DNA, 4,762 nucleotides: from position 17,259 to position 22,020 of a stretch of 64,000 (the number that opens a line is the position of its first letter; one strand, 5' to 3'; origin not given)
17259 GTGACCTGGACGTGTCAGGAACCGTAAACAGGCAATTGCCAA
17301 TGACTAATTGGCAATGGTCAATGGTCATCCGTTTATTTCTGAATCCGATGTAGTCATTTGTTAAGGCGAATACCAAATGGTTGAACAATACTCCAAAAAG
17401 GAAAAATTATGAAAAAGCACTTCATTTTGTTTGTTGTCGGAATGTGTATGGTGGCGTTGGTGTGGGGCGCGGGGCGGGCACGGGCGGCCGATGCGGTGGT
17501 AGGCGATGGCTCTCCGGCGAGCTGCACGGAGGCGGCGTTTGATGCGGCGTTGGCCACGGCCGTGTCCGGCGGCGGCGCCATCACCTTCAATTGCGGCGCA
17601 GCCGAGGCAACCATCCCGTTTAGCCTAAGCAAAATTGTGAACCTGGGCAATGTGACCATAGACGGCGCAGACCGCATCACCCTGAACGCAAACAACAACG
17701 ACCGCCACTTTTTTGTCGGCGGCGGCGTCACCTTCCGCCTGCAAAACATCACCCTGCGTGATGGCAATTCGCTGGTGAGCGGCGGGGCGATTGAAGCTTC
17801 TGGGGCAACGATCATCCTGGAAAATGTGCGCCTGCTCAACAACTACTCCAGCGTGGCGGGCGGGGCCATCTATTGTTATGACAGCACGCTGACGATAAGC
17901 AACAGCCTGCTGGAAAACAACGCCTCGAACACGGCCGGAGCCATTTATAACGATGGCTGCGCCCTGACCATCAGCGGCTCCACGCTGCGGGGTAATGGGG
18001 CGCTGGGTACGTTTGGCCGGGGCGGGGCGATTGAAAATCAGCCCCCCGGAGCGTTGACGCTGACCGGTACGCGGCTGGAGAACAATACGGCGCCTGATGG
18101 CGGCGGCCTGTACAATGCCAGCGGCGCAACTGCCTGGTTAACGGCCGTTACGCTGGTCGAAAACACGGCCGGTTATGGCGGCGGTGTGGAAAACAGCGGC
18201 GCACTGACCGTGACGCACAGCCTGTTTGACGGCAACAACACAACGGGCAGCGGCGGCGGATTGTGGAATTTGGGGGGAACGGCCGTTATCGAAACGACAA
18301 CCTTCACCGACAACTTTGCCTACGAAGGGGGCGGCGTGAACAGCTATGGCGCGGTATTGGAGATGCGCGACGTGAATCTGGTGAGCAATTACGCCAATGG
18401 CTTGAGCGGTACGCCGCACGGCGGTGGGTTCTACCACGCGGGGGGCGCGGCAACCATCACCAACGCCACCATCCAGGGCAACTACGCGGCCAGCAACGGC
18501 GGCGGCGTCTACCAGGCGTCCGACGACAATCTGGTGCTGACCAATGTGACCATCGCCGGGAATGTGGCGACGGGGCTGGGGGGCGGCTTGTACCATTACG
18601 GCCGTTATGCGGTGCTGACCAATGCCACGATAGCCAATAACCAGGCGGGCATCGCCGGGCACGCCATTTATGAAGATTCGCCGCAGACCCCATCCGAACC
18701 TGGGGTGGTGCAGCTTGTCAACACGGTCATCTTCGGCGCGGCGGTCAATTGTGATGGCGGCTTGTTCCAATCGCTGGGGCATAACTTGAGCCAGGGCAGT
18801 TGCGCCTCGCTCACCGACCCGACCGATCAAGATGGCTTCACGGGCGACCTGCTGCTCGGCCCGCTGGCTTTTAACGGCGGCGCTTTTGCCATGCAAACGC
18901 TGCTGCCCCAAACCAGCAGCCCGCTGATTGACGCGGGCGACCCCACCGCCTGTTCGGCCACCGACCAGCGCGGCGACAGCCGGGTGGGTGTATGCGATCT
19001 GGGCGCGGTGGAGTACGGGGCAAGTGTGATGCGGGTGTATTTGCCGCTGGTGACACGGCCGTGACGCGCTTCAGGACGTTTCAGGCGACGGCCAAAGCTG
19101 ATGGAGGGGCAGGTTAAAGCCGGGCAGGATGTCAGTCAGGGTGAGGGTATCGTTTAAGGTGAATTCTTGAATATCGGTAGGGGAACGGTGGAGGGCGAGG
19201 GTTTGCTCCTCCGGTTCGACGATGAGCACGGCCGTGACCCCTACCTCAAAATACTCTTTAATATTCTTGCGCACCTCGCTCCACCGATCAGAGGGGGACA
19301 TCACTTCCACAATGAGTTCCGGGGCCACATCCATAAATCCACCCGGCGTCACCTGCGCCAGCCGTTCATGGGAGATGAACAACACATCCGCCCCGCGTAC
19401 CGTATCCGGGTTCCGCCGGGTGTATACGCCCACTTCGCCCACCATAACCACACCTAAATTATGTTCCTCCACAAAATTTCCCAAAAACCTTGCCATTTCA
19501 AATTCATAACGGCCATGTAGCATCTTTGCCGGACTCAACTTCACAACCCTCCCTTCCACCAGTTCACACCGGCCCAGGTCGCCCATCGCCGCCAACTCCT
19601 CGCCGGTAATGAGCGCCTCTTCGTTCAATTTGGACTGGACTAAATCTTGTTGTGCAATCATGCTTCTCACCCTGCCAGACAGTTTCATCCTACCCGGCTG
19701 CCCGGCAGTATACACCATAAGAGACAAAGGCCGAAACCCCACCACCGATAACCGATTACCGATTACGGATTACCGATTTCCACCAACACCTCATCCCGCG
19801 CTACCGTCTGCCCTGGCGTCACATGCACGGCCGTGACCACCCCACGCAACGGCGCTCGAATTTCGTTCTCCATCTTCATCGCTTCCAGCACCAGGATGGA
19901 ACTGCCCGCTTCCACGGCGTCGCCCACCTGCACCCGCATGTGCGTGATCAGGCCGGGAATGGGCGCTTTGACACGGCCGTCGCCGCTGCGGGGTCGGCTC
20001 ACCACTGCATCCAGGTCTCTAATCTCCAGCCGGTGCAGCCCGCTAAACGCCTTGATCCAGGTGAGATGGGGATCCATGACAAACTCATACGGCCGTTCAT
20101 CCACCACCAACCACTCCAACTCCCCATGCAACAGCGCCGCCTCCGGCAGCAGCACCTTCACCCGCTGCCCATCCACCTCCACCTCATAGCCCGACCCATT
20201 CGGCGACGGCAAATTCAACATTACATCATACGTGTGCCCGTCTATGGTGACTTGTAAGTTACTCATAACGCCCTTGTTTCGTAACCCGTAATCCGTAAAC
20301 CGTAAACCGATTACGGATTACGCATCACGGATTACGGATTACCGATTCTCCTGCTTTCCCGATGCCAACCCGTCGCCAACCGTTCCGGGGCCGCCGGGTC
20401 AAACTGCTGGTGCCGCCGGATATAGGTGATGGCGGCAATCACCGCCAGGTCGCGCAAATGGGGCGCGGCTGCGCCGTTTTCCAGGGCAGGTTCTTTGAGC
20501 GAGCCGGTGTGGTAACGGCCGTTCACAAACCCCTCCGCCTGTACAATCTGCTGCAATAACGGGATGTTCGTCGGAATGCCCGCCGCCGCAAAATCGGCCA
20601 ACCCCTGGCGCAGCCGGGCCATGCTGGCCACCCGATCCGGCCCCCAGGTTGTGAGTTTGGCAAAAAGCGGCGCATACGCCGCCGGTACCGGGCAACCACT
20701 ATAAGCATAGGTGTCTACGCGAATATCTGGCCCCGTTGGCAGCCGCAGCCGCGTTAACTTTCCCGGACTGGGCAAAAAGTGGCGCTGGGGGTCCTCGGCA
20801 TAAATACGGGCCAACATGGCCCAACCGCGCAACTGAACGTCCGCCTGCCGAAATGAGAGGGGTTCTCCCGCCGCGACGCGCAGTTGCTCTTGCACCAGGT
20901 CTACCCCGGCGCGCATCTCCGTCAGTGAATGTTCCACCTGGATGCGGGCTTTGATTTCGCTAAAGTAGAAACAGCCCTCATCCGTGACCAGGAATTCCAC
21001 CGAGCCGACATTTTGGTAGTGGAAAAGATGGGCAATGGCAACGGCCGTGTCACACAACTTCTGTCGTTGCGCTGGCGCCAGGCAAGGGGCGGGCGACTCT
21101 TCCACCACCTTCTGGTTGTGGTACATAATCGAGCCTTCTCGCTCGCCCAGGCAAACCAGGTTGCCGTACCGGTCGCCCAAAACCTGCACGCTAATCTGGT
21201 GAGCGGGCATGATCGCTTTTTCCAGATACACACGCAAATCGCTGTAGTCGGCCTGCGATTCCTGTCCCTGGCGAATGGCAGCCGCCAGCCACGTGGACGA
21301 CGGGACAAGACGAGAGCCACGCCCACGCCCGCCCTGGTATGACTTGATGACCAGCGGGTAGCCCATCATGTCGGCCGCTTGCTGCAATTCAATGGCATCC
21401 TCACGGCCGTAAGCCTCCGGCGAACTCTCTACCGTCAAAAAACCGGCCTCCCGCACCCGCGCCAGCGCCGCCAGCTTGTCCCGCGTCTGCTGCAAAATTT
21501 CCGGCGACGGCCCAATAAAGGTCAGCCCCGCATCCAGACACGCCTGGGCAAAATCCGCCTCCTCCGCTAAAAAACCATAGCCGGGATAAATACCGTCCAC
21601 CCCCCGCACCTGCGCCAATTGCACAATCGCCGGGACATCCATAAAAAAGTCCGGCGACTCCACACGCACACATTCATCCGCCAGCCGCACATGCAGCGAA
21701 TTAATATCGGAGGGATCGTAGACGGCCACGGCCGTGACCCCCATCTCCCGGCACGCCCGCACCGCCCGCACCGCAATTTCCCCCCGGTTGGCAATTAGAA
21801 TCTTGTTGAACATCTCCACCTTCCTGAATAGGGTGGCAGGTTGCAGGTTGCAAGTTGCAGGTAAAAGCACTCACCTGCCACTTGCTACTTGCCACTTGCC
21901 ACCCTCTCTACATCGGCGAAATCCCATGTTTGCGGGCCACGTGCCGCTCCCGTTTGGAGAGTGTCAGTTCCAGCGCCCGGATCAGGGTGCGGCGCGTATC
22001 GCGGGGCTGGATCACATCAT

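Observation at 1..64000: Highly iterated 8-bp palindrome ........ (HIP-like) saturating the window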

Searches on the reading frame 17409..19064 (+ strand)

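Call 8: search_protein_families(library=pfam, proteins=[window:17409-19064:+])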
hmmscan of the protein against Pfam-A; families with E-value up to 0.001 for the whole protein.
window:17409-19064:+ (551 aa): 1 family
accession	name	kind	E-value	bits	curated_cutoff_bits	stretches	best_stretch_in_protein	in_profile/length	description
PF02415.23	Chlam_PMP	-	1.1e-06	28.7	20.6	0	141-156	3-18/19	Chlamydia polymorphic membrane protein (Chlamydia_PMP) repeat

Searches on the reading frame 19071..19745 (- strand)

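Call 28: search_protein_families(library=pfam, proteins=[window:19071-19745:-], max_evalue=0.0001)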
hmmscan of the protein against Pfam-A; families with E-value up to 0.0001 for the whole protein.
window:19071-19745:- (224 aa): 1 family
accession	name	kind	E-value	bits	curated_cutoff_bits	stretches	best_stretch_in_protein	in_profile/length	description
PF05685.18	Uma2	-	6.8e-28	97.7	27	1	54-214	9-171/172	Putative restriction endonuclease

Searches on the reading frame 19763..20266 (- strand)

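Call 28: search_protein_families(library=pfam, proteins=[window:19763-20266:-], max_evalue=0.0001)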
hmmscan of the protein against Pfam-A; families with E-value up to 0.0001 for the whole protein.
window:19763-20266:- (167 aa): 4 families
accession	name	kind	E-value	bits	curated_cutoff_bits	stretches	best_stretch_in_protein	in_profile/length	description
PF00364.28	Biotin_lipoyl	-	5.2e-18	65.1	22.1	1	99-164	3-73/73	Biotin-requiring enzyme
PF13437.12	HlyD_3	-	1.3e-08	35.9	22.2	0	136-166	2-32/106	HlyD family secretion protein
PF13533.13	Biotin_lipoyl_2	-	4.3e-08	33.2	29.8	0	136-164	3-31/32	Biotin-lipoyl like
PF16576.10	HlyD_D23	-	3.5e-06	26.9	30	0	133-165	108-140/214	Barrel-sandwich domain of CusB or HlyD membrane-fusion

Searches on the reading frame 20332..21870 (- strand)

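Call 28: search_protein_families(library=pfam, proteins=[window:20332-21870:-], max_evalue=0.0001)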
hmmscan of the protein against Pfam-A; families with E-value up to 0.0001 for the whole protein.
window:20332-21870:- (512 aa): 5 families
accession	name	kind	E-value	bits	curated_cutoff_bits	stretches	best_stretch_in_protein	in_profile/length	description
PF02786.22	CPSase_L_D2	-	1.4e-47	162.4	19.8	1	131-339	1-209/211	Carbamoyl-phosphate synthase L chain, ATP binding domain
PF00289.28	Biotin_carb_N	-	8.6e-38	129.6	25.5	1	20-126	1-110/110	Biotin carboxylase, N-terminal domain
PF02785.25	Biotin_carb_C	-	1.8e-31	108.9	32.4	1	354-459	2-107/108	Biotin carboxylase C-terminal domain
PF02222.28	ATP-grasp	-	1.6e-09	38.1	27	1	157-309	17-162/179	ATP-grasp domain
PF07478.18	Dala_Dala_lig_C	-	9.3e-07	29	24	1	161-307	27-173/204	D-ala D-ala ligase C-terminus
